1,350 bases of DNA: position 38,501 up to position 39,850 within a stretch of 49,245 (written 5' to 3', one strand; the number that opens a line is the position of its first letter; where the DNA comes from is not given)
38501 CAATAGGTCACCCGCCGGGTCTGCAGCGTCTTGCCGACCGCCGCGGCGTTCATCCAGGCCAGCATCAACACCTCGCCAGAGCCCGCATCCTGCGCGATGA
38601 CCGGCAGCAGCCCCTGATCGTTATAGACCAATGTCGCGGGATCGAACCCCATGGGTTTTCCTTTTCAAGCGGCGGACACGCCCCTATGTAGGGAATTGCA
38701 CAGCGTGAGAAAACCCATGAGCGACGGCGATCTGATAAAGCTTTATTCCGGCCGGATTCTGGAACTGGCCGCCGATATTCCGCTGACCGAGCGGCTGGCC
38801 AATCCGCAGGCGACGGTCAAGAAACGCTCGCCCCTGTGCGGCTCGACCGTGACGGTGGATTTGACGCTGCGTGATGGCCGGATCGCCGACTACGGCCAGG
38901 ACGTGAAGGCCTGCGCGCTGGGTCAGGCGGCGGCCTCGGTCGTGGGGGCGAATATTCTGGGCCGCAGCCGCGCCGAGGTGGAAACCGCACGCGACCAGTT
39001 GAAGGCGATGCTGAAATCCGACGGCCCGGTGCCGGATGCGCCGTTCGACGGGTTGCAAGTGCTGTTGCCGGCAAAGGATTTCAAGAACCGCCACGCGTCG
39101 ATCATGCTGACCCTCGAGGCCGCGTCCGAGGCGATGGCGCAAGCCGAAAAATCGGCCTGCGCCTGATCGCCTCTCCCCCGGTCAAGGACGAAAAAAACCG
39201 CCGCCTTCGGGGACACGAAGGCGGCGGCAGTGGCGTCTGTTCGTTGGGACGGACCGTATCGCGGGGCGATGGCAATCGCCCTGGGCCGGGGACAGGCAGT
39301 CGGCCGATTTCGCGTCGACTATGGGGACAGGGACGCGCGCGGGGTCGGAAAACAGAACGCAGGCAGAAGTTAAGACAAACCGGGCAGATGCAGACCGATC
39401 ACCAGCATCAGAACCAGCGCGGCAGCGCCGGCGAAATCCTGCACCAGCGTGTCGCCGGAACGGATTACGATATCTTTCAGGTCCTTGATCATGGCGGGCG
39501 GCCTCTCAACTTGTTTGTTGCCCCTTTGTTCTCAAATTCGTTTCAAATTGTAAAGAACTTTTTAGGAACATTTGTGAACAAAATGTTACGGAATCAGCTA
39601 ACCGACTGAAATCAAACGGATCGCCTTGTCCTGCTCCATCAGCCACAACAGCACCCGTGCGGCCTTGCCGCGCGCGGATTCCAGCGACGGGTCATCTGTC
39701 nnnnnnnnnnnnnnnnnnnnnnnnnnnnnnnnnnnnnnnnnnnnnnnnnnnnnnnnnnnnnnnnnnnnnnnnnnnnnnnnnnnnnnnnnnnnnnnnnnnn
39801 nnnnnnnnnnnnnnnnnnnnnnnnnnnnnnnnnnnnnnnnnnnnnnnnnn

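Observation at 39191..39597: SOS-box-fronted 40-aa tail-anchored membrane peptide downstream of ligA-recG: candidate undescribed SidA/TisB-like SOS effector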

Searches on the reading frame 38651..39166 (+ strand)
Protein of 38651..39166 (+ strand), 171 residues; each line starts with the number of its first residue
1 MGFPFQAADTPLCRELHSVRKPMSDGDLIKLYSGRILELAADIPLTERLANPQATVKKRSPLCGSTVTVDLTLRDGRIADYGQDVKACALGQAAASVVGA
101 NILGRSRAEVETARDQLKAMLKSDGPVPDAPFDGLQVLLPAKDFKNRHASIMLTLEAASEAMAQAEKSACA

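Call 21: search_protein_families(library=ncbifam, proteins=[window:38651-39166:+], max_evalue=1)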
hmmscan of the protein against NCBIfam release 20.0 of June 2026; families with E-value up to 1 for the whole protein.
window:38651-39166:+ (171 aa): 2 families
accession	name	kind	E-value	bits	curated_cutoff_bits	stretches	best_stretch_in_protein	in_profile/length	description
TIGR01994.1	SUF_scaf_2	equivalog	2.8e-13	50.1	92.5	1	30-162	3-136/137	Fe-S cluster assembly sulfur transfer protein SufU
TIGR03419.1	NifU_clost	equivalog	0.16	12.4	187.9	1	49-109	18-78/121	Fe-S cluster assembly scaffold protein NifU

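Call 22: search_protein_families(library=pfam, proteins=[window:38651-39166:+], max_evalue=10)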
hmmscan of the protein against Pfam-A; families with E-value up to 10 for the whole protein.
window:38651-39166:+ (171 aa): 2 families
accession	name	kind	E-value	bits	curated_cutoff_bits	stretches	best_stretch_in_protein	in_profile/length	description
PF01592.21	NifU_N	-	0.0011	19.5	22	1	53-110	23-83/127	NifU-like N terminal domain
PF24102.1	FLAD1_M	-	0.22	11.8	27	1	104-126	52-74/78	FAD synthase, middle domain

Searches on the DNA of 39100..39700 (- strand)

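Call 4: search_rna_families(source=window, start=39100, end=39700, threshold=evalue, max_evalue=10)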
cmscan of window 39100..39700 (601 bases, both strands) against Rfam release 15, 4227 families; matches with E-value up to 10: 7.
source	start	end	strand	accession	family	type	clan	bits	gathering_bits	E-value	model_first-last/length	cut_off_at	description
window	39192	39329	-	RF02342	ar7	Gene; sRNA;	-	25.6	60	0.005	1-145/145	no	Alphaproteobacterial sRNA ar7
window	39125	39179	+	RF03595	mir-3569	Gene; miRNA;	-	22.9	50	0.047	1-58/58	no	mir-3569 microRNA precursor family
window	39128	39227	-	RF02827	Scr6106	Gene; sRNA;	-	20.2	52.5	5.5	1-85/85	no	Streptomyces RNA 6106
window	39132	39168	+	RF02337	GlsR8_miR10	Gene; snRNA; snoRNA; CD-box;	-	15.2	100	2.7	1-70/70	no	Giardia snoRNA GlsR8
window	39241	39323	-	RF01668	P10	Gene; sRNA;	-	14.6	37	1.2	1-72/72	no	Pseudomonas sRNA P10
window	39192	39303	-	RF02883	BcKCsr2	Gene; sRNA;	-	12.6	40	3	1-129/129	no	Burkholderia sRNA 2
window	39196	39247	-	RF01670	P17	Gene; sRNA;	-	10.4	45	3.7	1-282/282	no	Pseudomonas sRNA P17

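Call 7: search_rna_families(source=window, start=39150, end=39400, threshold=evalue, max_evalue=0.1, show_alignments=1)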
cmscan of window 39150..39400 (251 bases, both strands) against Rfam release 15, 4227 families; matches with E-value up to 0.1: 1.
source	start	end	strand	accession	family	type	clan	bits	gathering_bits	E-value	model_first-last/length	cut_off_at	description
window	39192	39329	-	RF02342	ar7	Gene; sRNA;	-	25.6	60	0.0021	1-145/145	no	Alphaproteobacterial sRNA ar7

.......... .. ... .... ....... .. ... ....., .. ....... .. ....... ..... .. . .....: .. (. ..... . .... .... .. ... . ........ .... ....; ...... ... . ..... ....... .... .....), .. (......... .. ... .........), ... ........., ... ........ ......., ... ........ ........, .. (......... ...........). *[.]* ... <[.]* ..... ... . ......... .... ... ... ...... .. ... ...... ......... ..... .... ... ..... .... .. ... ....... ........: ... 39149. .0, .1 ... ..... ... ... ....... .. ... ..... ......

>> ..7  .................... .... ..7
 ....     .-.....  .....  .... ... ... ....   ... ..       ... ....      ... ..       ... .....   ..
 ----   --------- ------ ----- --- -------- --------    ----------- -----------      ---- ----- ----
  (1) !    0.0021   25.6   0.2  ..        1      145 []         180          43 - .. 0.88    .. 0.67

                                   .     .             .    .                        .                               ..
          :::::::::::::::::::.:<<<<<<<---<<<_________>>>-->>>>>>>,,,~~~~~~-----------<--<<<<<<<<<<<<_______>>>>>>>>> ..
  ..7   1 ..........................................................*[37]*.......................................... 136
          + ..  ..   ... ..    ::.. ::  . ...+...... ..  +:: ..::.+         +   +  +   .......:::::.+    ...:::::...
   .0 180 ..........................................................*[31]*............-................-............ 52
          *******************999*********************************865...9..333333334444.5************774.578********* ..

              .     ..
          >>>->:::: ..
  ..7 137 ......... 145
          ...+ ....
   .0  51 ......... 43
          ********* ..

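Call 42: build_rna_model(alignment_id=A4, structure=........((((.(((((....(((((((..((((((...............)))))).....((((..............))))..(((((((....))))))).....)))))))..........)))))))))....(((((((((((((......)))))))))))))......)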
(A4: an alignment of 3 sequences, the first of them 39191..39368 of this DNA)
Model R1 built from alignment A4 (3 sequences, 178 columns); structure: as given.
model positions 173; base pairs 44; branch points 3; effective number of sequences 0.87; information 0.59 bits per position. Calibrated on 0.2 Mb of random sequence (short: E-values are rough).
structure used (alignment columns):
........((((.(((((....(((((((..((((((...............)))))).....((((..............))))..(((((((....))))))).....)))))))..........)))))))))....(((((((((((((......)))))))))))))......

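Call 43: search_with_rna_model(model_id=R1, sources=[window, L001, L002, L003, L009, L010, L011, L012, L013, L014, L015, L016, L017, L018], max_evalue=10, make_alignment=true)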
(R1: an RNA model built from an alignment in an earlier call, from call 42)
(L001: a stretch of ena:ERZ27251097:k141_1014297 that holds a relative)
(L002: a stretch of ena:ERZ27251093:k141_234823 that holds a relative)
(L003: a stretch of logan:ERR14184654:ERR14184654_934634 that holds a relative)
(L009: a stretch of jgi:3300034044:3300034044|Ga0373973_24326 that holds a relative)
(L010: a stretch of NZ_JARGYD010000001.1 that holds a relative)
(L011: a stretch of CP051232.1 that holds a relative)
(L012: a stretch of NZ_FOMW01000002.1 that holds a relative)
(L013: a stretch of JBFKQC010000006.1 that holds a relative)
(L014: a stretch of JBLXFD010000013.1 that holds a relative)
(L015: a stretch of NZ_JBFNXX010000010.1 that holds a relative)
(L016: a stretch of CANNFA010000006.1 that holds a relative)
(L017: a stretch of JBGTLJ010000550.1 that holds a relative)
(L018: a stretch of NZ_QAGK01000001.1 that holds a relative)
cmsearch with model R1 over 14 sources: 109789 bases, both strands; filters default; matches with E-value up to 10: 30.
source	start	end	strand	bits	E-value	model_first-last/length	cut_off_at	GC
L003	352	524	+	217.8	8.1e-42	1-173/173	no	0.61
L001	541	712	+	211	1.8e-40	1-173/173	no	0.62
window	39192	39368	-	191.1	1.7e-36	1-173/173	no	0.67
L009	635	808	+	99.9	2.2e-18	1-173/173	no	0.62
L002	961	1178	+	89.5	2.6e-16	1-173/173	no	0.64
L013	3124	3326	+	76.4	1e-13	1-173/173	no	0.74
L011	3139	3317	+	68.1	4.7e-12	1-173/173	no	0.65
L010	3164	3342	+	63.2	4.5e-11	1-173/173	no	0.67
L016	3138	3269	+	53.1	4.5e-09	1-173/173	no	0.68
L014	3128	3293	+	52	7.4e-09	1-173/173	no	0.69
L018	3136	3296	+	40.3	1.6e-06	1-173/173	no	0.58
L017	1555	1724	+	37.7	5.3e-06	1-173/173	no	0.64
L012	3122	3297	+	31.4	9.4e-05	1-173/173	no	0.61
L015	3122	3283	+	29.5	0.00022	1-173/173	no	0.59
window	39198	39227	+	24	0.0027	138-167/173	no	0.8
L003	489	518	-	24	0.0027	138-167/173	no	0.8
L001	677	706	-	24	0.0027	138-167/173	no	0.8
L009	768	868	-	16.1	0.1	1-173/173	no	0.57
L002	1142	1172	-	14.6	0.2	138-167/173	no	0.77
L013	3293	3320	-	10.7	1.2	138-167/173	no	0.93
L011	2732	2787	-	9.1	2.6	1-173/173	no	0.66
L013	221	247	-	8.2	3.9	32-58/173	no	0.7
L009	1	133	+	8.2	3.9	54-173/173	5'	0.67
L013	1295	1324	+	7.8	4.6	138-167/173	no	0.87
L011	1138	1188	-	7.7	4.8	1-173/173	no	0.71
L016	3232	3264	-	7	6.6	137-168/173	no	0.82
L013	330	396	-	6.9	6.9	1-173/173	no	0.66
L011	2587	2646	-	6.2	9.5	1-173/173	no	0.72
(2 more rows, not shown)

Alignment A5: 30 matches aligned to the model, 285 columns, each read 5' to 3' on its own strand. Consensus structure (alignment columns), stored with it:
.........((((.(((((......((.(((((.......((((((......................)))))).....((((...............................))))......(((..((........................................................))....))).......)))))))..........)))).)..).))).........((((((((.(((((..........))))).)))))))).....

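Call 44: search_with_rna_model(model_id=R1, sources=[window, L001, L002, L003, L009, L010, L011, L012, L013, L014, L015, L016, L017, L018], max_evalue=0.001, make_alignment=true)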
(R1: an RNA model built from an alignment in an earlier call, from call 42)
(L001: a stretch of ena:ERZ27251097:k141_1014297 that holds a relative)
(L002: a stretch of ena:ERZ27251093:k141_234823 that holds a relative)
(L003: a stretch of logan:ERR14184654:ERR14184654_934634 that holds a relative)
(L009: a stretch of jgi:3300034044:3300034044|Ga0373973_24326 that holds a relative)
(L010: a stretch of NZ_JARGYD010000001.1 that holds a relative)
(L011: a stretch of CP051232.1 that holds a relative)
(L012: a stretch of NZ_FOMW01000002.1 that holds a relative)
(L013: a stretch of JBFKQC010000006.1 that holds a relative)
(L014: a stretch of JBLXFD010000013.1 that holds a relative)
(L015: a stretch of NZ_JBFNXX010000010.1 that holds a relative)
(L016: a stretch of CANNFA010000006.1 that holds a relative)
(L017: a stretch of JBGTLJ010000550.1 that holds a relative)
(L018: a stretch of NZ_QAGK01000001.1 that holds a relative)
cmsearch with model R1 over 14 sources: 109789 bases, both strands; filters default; matches with E-value up to 0.001: 14.
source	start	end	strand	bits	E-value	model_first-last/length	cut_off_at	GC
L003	352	524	+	217.8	8.1e-42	1-173/173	no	0.61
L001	541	712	+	211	1.8e-40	1-173/173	no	0.62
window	39192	39368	-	191.1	1.7e-36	1-173/173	no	0.67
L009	635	808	+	99.9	2.2e-18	1-173/173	no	0.62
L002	961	1178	+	89.5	2.6e-16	1-173/173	no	0.64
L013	3124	3326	+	76.4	1e-13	1-173/173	no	0.74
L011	3139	3317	+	68.1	4.7e-12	1-173/173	no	0.65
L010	3164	3342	+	63.2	4.5e-11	1-173/173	no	0.67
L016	3138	3269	+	53.1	4.5e-09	1-173/173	no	0.68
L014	3128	3293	+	52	7.4e-09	1-173/173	no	0.69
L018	3136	3296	+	40.3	1.6e-06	1-173/173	no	0.58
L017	1555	1724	+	37.7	5.3e-06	1-173/173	no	0.64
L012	3122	3297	+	31.4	9.4e-05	1-173/173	no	0.61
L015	3122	3283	+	29.5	0.00022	1-173/173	no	0.59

Alignment A6: 14 matches aligned to the model, 279 columns, each read 5' to 3' on its own strand. Consensus structure (alignment columns), stored with it:
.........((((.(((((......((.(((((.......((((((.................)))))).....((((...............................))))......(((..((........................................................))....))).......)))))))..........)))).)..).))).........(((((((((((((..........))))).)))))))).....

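Call 74: search_rna_families(sources=[L001, L002, L009, L022, L023, L026, L017, L012, L018, L020, L013, L019], threshold=evalue, max_evalue=1)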
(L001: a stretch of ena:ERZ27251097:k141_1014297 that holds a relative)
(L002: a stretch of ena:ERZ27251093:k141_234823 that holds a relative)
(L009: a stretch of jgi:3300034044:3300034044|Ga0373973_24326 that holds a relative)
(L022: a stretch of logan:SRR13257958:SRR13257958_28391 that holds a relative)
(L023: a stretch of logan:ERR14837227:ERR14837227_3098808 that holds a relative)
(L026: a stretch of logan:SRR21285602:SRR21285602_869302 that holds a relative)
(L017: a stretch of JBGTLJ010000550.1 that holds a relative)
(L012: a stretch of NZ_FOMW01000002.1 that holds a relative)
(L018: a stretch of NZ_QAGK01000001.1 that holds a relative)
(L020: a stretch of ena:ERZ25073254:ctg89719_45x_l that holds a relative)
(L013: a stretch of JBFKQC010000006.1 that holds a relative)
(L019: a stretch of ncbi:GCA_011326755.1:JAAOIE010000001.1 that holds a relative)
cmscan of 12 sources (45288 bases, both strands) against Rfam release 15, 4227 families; matches with E-value up to 1: 6.
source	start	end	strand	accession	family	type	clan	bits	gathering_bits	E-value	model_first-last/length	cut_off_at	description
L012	1620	1838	-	RF02675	Ysr141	Gene; sRNA;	-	38.5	196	4.6e-07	1-255/255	no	Yersinia sRNA 141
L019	1622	1812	-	RF02675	Ysr141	Gene; sRNA;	-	33.9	196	1.1e-05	1-255/255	no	Yersinia sRNA 141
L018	624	686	-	RF02278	Betaproteobacteria_toxic_sRNA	Gene; sRNA;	-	24.8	50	0.7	1-64/64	no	Betaproteobacteria toxic small RNA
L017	41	295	-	RF02675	Ysr141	Gene; sRNA;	-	22.9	196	0.027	1-255/255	no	Yersinia sRNA 141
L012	3173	3296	+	RF02883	BcKCsr2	Gene; sRNA;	-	22.9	40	0.41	1-129/129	no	Burkholderia sRNA 2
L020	1679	1720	-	RF02675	Ysr141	Gene; sRNA;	-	21.8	196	0.061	159-200/255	no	Yersinia sRNA 141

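Call 82: search_with_rna_model(model_id=R1, sources=[L019, L020, L022, L023, L024, L026], max_evalue=1)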
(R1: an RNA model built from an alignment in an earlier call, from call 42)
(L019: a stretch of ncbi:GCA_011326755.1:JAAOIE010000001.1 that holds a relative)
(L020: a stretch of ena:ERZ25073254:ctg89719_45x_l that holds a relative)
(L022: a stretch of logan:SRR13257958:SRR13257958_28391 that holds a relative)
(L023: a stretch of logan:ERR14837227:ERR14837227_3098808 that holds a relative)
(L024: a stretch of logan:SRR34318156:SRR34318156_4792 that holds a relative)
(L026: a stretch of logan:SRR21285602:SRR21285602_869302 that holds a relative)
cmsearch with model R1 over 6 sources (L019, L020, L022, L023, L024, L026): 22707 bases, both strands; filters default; matches with E-value up to 1: 4.
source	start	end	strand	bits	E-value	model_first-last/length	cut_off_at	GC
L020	3123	3301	+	42.8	1e-07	1-173/173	no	0.55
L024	3137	3315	+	42.6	1.2e-07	1-173/173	no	0.54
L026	608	741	+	39.7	4.3e-07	1-173/173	no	0.69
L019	3125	3274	+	26.8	0.00016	1-173/173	no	0.56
